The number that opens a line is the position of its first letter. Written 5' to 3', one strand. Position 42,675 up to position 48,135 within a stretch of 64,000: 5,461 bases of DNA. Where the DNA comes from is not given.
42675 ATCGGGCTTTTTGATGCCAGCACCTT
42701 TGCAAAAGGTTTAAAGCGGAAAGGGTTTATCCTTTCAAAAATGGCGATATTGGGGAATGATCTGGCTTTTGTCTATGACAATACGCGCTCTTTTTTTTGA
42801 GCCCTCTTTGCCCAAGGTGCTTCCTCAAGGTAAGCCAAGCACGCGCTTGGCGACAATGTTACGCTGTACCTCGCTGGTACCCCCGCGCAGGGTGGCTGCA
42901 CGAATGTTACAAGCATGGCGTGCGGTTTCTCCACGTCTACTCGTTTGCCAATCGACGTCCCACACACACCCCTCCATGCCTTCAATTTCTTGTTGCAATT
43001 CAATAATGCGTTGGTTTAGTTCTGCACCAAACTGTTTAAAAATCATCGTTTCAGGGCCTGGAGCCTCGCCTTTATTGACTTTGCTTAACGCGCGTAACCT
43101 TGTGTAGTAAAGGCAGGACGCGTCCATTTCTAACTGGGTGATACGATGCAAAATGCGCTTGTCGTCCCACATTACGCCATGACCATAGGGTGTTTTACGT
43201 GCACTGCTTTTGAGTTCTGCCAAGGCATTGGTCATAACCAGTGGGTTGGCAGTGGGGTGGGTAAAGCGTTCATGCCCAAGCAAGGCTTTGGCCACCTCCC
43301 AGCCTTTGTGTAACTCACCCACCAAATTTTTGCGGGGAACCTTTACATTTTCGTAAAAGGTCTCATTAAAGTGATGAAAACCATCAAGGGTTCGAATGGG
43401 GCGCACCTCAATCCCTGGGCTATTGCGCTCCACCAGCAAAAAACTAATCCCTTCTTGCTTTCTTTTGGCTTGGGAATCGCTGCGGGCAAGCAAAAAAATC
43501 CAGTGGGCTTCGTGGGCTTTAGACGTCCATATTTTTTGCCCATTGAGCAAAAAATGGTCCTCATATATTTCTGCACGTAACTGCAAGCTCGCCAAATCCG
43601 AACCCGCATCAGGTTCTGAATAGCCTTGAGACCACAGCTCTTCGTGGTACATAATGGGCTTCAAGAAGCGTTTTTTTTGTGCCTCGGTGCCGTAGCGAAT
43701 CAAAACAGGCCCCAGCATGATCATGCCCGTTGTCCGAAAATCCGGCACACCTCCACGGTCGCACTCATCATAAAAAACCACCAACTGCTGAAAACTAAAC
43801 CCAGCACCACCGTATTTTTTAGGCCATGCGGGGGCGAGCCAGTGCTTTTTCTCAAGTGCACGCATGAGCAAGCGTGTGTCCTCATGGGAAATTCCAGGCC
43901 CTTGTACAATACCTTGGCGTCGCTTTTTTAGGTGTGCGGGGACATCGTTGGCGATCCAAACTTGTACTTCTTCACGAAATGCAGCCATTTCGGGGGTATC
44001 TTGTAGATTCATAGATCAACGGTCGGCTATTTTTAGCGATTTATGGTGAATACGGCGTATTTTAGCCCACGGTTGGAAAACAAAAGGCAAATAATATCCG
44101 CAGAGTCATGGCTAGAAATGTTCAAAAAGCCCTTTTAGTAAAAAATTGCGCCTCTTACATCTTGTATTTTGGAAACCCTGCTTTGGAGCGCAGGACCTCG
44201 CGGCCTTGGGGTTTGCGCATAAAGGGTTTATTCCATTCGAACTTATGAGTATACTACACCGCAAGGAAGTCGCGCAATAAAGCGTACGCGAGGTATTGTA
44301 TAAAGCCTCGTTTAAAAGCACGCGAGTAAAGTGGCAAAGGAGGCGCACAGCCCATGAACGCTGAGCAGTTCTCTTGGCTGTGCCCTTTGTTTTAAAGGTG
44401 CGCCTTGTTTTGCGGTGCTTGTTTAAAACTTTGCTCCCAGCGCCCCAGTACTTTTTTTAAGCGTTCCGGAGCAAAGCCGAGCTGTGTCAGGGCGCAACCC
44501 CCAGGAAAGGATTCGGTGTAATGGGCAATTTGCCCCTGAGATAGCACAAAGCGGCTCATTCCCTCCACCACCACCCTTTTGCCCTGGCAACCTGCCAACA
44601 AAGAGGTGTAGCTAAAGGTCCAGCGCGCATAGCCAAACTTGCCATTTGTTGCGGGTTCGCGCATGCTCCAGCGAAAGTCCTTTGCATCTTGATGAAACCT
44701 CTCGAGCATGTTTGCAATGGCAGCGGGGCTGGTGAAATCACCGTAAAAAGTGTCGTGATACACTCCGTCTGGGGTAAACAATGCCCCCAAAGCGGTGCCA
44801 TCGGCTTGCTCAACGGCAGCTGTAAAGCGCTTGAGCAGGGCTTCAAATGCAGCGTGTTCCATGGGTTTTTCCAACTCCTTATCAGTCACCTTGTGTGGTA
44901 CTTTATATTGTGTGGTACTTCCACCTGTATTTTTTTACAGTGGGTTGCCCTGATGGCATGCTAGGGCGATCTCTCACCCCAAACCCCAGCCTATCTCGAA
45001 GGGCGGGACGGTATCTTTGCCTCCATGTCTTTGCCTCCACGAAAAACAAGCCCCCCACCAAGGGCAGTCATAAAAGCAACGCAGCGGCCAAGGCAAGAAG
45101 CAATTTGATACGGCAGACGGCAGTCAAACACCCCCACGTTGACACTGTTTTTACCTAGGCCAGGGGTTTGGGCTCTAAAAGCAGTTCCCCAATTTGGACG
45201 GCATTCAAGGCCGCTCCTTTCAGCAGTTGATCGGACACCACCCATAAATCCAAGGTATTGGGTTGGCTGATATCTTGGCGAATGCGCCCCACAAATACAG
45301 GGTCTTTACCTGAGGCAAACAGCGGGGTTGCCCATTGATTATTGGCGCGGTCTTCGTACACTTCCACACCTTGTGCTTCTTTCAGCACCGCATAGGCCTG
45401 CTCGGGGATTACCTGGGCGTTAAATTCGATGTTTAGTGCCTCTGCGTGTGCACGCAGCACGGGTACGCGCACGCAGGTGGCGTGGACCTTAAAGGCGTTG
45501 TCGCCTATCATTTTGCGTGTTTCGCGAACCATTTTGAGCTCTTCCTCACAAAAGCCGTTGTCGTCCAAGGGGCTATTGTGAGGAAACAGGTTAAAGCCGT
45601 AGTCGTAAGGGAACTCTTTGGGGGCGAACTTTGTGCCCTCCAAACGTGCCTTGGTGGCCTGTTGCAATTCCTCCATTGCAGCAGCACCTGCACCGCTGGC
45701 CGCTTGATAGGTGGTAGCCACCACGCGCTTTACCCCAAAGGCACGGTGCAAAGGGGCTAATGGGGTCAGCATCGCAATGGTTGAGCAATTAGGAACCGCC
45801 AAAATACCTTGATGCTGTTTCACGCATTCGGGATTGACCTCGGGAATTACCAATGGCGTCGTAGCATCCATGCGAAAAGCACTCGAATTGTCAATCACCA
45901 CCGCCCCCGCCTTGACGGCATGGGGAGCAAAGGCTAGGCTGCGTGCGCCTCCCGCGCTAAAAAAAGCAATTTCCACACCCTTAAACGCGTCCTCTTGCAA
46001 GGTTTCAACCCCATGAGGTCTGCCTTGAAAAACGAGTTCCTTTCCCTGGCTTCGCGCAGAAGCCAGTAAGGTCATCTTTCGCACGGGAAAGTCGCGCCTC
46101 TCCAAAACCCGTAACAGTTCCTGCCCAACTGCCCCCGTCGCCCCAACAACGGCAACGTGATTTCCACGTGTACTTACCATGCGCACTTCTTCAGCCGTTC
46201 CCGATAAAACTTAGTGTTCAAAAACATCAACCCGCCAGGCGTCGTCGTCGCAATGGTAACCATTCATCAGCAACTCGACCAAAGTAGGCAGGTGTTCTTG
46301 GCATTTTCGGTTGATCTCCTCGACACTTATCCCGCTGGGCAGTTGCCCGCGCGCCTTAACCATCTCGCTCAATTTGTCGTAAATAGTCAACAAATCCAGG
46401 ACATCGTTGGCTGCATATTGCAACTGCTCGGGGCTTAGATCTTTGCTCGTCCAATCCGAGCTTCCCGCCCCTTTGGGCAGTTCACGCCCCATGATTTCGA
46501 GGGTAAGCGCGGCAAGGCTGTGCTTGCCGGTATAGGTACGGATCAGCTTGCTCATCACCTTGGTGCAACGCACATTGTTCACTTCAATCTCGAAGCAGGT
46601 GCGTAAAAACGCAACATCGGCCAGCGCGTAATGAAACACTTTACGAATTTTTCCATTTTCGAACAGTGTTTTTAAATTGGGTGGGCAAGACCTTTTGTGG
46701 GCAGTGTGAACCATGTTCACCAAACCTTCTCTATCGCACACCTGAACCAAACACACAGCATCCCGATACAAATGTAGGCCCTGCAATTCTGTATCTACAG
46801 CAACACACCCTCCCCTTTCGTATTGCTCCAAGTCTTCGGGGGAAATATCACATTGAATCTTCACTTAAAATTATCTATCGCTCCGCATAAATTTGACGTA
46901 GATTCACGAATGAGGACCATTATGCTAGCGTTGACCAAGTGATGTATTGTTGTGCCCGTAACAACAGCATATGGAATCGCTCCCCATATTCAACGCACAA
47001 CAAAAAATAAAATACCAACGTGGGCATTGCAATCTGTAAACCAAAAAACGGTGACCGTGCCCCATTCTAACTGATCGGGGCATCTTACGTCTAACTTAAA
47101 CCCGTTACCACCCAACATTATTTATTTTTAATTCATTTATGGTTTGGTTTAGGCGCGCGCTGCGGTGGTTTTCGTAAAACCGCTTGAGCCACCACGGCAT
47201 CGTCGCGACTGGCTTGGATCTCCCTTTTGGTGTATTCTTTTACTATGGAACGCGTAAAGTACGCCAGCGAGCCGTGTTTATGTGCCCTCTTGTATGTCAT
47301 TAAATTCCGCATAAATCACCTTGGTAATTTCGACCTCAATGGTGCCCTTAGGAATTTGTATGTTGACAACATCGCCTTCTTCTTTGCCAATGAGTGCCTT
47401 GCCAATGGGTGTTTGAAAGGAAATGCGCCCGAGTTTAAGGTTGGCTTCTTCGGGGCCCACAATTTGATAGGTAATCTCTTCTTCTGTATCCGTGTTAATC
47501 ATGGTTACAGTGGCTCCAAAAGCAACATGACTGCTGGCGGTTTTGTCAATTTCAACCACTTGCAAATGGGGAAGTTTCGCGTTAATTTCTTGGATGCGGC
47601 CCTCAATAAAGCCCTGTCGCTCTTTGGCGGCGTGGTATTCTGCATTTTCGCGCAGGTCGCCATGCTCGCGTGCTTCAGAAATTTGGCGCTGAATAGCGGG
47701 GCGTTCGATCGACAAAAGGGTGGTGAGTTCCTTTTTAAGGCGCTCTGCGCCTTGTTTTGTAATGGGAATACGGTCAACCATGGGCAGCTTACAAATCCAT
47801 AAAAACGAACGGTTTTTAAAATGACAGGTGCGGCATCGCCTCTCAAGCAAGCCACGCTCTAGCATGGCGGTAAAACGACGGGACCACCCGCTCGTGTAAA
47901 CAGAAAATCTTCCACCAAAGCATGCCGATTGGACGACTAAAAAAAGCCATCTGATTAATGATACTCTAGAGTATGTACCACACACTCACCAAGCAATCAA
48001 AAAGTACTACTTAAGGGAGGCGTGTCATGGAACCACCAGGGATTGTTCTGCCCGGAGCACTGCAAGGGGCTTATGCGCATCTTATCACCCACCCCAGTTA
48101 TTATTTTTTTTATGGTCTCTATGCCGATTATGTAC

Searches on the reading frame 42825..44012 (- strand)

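Call 61: search_protein_families(library=pfam, proteins=[window:42825-44012:-], max_evalue=0.001)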
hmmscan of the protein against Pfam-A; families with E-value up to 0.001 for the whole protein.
window:42825-44012:- (395 aa): 3 families
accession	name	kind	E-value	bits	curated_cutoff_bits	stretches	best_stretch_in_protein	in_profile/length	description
PF00441.29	Acyl-CoA_dh_1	-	4.4e-20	72.8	22.4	1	236-392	2-150/150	Acyl-CoA dehydrogenase, C-terminal domain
PF02770.24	Acyl-CoA_dh_M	-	1.6e-19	70.3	33.3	1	130-218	3-92/97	Acyl-CoA dehydrogenase, middle domain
PF02771.21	Acyl-CoA_dh_N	-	5.7e-14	52.9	22.9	1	6-121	1-110/113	Acyl-CoA dehydrogenase, N-terminal domain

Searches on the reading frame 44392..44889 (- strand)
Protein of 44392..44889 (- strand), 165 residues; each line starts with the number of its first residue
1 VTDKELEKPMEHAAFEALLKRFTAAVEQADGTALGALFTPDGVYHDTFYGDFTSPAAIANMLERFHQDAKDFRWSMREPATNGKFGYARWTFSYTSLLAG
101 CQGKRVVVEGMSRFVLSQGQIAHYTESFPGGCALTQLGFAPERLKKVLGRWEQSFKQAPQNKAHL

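Call 61: search_protein_families(library=pfam, proteins=[window:44392-44889:-], max_evalue=0.001)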
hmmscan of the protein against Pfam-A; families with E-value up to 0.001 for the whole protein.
window:44392-44889:- (165 aa): 3 families
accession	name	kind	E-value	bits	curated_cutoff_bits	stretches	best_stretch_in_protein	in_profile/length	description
PF12680.13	SnoaL_2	-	8.4e-18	65.3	27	1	20-124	2-102/102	SnoaL-like domain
PF07366.18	SnoaL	-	7.8e-07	29.4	28.4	1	19-125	4-114/126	SnoaL-like polyketide cyclase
PF13577.12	SnoaL_4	-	0.00013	22.4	24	1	14-71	8-66/126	SnoaL-like domain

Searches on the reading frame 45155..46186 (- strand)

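Call 61: search_protein_families(library=pfam, proteins=[window:45155-46186:-], max_evalue=0.001)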
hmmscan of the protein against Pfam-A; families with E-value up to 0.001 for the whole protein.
window:45155-46186:- (343 aa): 3 families
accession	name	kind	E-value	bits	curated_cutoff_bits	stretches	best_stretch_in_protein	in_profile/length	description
PF02774.23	Semialdhyde_dhC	-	3.7e-47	161.3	26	1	143-323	1-184/184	Semialdehyde dehydrogenase, dimerisation domain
PF01118.30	Semialdhyde_dh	-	4e-34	118.1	26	1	11-124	2-120/121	Semialdehyde dehydrogenase, NAD binding domain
PF05368.20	NmrA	-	0.00072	19.7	27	0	10-79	4-78/298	NmrA-like family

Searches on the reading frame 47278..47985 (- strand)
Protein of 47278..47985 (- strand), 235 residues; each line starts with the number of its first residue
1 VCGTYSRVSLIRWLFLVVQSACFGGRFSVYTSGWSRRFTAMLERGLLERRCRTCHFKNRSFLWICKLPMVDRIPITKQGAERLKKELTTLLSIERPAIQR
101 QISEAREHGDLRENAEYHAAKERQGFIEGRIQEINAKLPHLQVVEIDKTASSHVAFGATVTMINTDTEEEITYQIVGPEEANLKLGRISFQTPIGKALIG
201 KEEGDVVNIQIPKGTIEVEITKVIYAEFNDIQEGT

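Call 61: search_protein_families(library=pfam, proteins=[window:47278-47985:-], max_evalue=0.001)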
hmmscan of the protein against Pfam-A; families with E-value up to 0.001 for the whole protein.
window:47278-47985:- (235 aa): 2 families
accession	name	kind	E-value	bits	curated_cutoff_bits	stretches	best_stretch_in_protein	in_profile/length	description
PF03449.20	GreA_GreB_N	-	2.8e-28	98.4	24.5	1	73-143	1-71/71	Transcription elongation factor, N-terminal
PF01272.25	GreA_GreB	-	1.1e-27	96.2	26.9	1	152-225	4-77/77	Transcription elongation factor, GreA/GreB, C-term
